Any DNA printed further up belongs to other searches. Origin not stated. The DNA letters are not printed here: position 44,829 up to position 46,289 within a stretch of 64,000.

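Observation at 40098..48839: Eight-gene operon combining choline sulfatase, a lone Rieske oxygenase, BKACE and a carnitine-dehydrogenase-like enzyme under a CdhR/GbdR-type regulator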

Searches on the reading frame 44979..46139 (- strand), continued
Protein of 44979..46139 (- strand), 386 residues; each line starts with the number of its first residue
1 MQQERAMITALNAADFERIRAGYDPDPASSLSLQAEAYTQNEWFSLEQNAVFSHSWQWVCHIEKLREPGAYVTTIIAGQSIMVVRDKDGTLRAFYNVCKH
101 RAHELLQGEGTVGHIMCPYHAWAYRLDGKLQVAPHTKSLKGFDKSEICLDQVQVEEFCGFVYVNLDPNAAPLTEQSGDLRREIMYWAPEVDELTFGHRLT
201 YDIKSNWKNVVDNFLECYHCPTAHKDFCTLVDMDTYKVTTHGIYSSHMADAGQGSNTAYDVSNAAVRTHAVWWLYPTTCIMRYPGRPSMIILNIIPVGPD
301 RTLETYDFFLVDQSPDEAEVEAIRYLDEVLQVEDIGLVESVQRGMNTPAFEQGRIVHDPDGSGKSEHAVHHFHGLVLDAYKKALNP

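Call 114: fold_search(model_id=the predicted structure, library=pdb)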
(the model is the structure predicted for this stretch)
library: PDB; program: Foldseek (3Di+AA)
matches with E <= 10: 1550; with E <= 0.001: 218
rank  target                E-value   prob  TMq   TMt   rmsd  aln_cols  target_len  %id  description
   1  6y9c                  2.0e-41  1.00  0.88  0.91   1.9       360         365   34  The structure of a quaternary ammonium Rieske monooxygenase reveals insights into carnitine oxidation by gut microbiota  (released 2021-03-31)
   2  6zgp_G                4.4e-41  1.00  0.87  0.91   2.4       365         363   34  Crystal structure of the quaternary ammonium Rieske monooxygenase CntA in complex with inhibitor MMV12 (MMV020670) (released 2020-11-18)
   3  6zgp_H                5.2e-41  1.00  0.86  0.91   2.4       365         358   34  Crystal structure of the quaternary ammonium Rieske monooxygenase CntA in complex with inhibitor MMV12 (MMV020670) (released 2020-11-18)
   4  6zgp_K                2.2e-40  1.00  0.86  0.91   2.5       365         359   34  Crystal structure of the quaternary ammonium Rieske monooxygenase CntA in complex with inhibitor MMV12 (MMV020670) (released 2020-11-18)
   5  6zgp_F                4.9e-40  1.00  0.86  0.91   2.7       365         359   34  Crystal structure of the quaternary ammonium Rieske monooxygenase CntA in complex with inhibitor MMV12 (MMV020670) (released 2020-11-18)
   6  6zgp_A                7.2e-40  1.00  0.86  0.91   2.5       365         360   34  Crystal structure of the quaternary ammonium Rieske monooxygenase CntA in complex with inhibitor MMV12 (MMV020670) (released 2020-11-18)
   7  6zgp_C                8.6e-40  1.00  0.86  0.92   1.9       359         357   34  Crystal structure of the quaternary ammonium Rieske monooxygenase CntA in complex with inhibitor MMV12 (MMV020670) (released 2020-11-18)
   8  6zgp_I                9.6e-40  1.00  0.86  0.91   2.3       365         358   34  Crystal structure of the quaternary ammonium Rieske monooxygenase CntA in complex with inhibitor MMV12 (MMV020670) (released 2020-11-18)
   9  6zgp_J                4.4e-39  1.00  0.86  0.91   2.0       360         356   34  Crystal structure of the quaternary ammonium Rieske monooxygenase CntA in complex with inhibitor MMV12 (MMV020670) (released 2020-11-18)
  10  6zgp_B                5.5e-39  1.00  0.86  0.91   2.3       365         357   34  Crystal structure of the quaternary ammonium Rieske monooxygenase CntA in complex with inhibitor MMV12 (MMV020670) (released 2020-11-18)
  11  6y9d_A                8.1e-39  1.00  0.84  0.90   2.5       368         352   33  Crystal structure of the quaternary ammonium Rieske monooxygenase CntA in complex with substrate L-Carnitine (released 2020-11-18)
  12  6y8s                  1.8e-38  1.00  0.84  0.91   2.4       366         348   34  Crystal structure of the quaternary ammonium Rieske monooxygenase CntA in complex with substrate gamma-butyrobetaine (released 2020-11-18)
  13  6y8j                  9.6e-38  1.00  0.83  0.92   2.1       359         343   33  Crystal structure of the apo form of a quaternary ammonium Rieske monooxygenase CntA (released 2020-11-18)
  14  3vca                  2.6e-29  1.00  0.78  0.75   4.0       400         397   22  Quaternary Ammonium Oxidative Demethylation: X-ray Crystallographic, Resonance Raman and UV-visible Spectroscopic Analys (released 2012-02-08)
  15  4quq                  2.6e-29  1.00  0.81  0.77   4.3       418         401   23  Crystal structure of stachydrine demethylase in complex with azide (released 2015-07-15)
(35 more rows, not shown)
